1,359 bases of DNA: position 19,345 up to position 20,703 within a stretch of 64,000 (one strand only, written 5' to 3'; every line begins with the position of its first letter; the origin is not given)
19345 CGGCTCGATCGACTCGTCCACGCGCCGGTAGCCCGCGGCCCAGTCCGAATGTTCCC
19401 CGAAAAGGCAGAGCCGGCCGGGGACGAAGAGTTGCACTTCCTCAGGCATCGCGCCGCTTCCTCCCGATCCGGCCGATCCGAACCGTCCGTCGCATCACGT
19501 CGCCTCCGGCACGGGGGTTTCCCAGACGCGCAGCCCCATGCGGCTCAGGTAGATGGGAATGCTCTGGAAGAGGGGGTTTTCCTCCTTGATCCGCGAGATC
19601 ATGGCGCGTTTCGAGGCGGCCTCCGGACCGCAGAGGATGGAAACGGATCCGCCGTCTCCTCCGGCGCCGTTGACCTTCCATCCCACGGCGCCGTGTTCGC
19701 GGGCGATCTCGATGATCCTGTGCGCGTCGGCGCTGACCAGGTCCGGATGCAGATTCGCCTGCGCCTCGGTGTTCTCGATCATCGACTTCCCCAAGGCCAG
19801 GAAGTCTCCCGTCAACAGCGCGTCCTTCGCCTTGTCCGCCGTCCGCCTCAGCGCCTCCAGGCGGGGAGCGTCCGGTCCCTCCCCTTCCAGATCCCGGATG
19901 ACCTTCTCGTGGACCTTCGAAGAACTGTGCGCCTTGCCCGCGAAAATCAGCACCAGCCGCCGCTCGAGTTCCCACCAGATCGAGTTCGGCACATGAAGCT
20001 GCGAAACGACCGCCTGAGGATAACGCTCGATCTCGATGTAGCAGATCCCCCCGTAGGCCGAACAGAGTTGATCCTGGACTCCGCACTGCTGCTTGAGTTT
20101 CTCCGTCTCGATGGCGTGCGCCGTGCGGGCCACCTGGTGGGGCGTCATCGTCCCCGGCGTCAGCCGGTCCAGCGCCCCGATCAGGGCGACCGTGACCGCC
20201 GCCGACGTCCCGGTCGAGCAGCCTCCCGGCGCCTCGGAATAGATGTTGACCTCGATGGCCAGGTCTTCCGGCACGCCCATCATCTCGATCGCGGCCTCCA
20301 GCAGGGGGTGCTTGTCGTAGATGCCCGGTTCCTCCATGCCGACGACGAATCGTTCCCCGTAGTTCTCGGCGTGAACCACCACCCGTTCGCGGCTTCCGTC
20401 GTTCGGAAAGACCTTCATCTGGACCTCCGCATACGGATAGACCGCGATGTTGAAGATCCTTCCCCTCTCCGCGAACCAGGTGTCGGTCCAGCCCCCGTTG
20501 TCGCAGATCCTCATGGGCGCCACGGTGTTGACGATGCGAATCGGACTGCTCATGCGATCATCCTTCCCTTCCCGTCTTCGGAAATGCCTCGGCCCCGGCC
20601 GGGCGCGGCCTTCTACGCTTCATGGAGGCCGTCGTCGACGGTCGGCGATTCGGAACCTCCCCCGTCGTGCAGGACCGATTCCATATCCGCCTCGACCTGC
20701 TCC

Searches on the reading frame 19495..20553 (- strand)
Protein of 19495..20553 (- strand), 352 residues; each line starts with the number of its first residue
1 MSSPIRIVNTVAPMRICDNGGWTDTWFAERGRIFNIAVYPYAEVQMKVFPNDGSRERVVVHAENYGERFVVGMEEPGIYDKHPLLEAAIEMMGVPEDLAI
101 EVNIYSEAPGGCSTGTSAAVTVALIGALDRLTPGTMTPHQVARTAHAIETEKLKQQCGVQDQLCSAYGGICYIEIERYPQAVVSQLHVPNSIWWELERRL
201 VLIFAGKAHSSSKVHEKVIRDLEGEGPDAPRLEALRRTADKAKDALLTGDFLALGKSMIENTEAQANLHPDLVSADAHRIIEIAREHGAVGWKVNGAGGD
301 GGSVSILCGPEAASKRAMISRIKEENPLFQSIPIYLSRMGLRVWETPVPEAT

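Call 28: search_protein_families(library=pfam, proteins=[window:19495-20553:-], max_evalue=0.001)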
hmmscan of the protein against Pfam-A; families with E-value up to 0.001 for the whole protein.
window:19495-20553:- (352 aa): 2 families
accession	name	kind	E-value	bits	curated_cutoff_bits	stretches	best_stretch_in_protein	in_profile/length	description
PF00288.32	GHMP_kinases_N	-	2.1e-11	44.3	22.3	1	93-169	15-87/87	GHMP kinases N terminal domain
PF08544.19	GHMP_kinases_C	-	0.0009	20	21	0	243-313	2-72/85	GHMP kinases C terminal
